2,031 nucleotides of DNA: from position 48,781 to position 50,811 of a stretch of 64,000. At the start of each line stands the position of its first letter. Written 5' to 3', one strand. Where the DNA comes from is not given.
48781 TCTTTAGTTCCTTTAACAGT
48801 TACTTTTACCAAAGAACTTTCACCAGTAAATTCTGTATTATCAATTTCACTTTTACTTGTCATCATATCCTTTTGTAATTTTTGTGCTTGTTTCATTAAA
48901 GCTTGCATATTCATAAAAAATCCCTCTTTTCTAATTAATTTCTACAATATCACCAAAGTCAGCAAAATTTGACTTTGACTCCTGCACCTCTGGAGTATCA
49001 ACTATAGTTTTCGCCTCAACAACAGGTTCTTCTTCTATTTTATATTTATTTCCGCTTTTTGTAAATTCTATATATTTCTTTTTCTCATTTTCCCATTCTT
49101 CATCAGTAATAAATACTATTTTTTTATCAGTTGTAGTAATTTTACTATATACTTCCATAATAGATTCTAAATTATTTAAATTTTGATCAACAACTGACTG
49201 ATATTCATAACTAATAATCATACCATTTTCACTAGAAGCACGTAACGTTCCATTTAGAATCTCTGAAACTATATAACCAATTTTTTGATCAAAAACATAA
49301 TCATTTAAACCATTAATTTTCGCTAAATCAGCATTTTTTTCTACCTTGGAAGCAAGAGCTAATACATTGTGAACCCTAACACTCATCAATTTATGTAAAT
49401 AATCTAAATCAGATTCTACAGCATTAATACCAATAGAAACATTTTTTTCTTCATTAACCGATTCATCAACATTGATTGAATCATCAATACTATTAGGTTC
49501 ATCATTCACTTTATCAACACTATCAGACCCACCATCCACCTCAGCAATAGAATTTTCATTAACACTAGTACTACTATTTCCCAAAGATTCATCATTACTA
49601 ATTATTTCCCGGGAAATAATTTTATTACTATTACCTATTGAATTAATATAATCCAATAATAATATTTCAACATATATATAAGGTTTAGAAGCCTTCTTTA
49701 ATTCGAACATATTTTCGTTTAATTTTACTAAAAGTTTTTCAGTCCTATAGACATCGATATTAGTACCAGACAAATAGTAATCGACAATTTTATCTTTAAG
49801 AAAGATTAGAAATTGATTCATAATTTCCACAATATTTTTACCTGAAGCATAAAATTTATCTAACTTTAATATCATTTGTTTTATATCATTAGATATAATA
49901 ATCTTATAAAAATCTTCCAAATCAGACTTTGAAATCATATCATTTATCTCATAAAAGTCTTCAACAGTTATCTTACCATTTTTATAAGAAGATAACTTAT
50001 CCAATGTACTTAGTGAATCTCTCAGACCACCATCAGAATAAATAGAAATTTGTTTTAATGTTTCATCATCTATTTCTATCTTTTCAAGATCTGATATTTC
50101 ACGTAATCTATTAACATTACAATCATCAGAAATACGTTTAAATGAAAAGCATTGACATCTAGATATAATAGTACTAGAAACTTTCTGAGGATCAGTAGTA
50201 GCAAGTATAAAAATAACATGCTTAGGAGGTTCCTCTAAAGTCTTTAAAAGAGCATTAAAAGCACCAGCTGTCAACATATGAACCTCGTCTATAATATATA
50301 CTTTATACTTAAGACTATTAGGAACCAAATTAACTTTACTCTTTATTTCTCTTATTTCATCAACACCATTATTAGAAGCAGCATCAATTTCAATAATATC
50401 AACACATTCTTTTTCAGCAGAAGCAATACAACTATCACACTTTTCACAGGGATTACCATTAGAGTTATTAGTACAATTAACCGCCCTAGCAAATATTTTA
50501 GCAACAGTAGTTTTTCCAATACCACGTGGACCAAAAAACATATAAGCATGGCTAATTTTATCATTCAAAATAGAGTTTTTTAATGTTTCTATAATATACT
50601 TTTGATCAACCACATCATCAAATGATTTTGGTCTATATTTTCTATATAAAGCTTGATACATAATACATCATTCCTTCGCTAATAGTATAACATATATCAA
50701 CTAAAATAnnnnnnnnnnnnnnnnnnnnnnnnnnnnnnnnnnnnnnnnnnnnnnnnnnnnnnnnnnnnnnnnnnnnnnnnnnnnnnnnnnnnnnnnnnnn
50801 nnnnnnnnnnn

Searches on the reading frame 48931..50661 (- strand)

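Call 61: search_protein_families(library=ncbifam, proteins=[window:48931-50661:-], max_evalue=1e-15)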
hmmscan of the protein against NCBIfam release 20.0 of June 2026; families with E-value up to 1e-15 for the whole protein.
window:48931-50661:- (576 aa): 59 families (the best 25 are shown)
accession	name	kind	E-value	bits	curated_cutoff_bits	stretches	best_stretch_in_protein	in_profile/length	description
NF004046.1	PRK05563.1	equivalog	2.7e-138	462.4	400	1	1-558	1-553/567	DNA polymerase III subunit gamma/tau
TIGR02397.1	dnaX_nterm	equivalog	1.8e-123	412.3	250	1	2-324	1-323/355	DNA polymerase III subunit gamma/tau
NF011510.0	PRK14948.1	equivalog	8.9e-108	361.7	593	1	2-293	5-297/640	DNA polymerase III subunit gamma/tau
NF004549.0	PRK05896.1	equivalog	1.9e-106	357.3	578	1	3-563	4-463/642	DNA polymerase III subunits gamma and tau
NF011523.0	PRK14962.1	equivalog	8.2e-106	354.6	576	1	3-373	2-361/474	DNA polymerase III subunits gamma and tau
NF011512.0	PRK14950.1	equivalog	3.3e-103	346.8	593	1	2-282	3-284/585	DNA polymerase III subunits gamma and tau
NF011514.0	PRK14953.1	equivalog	3.1e-100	336.4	536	1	1-302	2-303/488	DNA polymerase III subunits gamma and tau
NF011526.0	PRK14965.1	equivalog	4e-97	326.4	670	1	2-290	3-291/578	DNA polymerase III subunits gamma and tau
NF011531.0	PRK14971.1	equivalog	1.7e-95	321.1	685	1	7-292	9-295/614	DNA polymerase III subunit gamma/tau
NF005942.0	PRK07994.1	equivalog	5.9e-93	313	613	1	2-288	3-289/655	DNA polymerase III subunit gamma/tau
NF006585.0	PRK09111.1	equivalog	4.7e-92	309.6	604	1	2-287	27-317/616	DNA polymerase III subunit gamma/tau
NF004962.0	PRK06305.1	equivalog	5.2e-90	302.9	559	1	2-342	4-352/465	DNA polymerase III subunits gamma and tau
NF005173.0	PRK06647.1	equivalog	2.6e-89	300.6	623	1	5-290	6-297/568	DNA polymerase III subunits gamma and tau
NF006280.0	PRK08451.1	equivalog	6e-89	299.2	572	1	3-331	2-327/535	DNA polymerase III subunit gamma/tau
NF011522.0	PRK14961.1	equivalog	1.5e-82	277.4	562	1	2-336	3-335/363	DNA polymerase III subunits gamma and tau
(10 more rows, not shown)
